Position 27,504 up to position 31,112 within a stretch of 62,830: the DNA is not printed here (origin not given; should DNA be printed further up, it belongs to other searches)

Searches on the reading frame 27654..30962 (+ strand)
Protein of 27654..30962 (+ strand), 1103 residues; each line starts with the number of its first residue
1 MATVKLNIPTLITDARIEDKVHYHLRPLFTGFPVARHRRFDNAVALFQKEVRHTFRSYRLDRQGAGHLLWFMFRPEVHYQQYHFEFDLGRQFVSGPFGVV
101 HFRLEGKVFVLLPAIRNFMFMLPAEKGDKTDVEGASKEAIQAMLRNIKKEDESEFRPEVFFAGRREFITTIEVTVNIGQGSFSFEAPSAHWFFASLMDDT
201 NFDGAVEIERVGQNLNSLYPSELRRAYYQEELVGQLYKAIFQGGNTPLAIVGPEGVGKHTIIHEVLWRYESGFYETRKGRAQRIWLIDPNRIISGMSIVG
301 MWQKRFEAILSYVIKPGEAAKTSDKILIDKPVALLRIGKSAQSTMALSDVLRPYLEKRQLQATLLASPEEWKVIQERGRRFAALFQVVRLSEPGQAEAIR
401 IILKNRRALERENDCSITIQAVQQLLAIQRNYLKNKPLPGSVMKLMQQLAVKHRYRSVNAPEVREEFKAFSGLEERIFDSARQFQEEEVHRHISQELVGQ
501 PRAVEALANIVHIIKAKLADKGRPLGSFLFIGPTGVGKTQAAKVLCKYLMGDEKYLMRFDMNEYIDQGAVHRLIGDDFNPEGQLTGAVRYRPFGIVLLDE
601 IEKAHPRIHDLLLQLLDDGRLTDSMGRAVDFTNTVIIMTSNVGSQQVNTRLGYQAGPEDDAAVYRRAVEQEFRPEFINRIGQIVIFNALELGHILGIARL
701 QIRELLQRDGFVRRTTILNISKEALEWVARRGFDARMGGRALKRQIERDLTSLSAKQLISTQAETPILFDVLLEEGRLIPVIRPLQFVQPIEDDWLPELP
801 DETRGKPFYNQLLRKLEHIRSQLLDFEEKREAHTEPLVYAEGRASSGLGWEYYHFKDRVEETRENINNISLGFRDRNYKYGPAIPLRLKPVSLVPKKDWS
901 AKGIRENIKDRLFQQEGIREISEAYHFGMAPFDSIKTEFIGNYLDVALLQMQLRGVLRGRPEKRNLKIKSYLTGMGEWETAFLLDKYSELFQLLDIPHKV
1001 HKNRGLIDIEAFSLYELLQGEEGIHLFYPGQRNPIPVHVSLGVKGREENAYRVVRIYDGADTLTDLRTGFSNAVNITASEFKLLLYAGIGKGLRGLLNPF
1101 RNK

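Call 73: search_protein_families(library=pfam, proteins=[window:27654-30962:+], max_evalue=0.00001)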
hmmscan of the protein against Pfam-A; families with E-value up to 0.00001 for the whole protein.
window:27654-30962:+ (1103 aa): 4 families
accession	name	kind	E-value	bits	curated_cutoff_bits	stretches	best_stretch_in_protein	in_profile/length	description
PF07724.20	AAA_2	-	7.7e-46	156.6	27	1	523-681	1-164/166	AAA domain (Cdc48 subfamily)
PF07728.20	AAA_5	-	2.2e-12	47.6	22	1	528-648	2-129/139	AAA domain (dynein-related subfamily)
PF10431.15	ClpB_D2-small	-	3e-10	40.5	21.9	1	691-763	3-73/81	C-terminal, D2-small domain, of ClpB protein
PF00004.35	AAA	-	1.5e-08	35.6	21.2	0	529-641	2-109/131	ATPase family associated with various cellular activities (AAA)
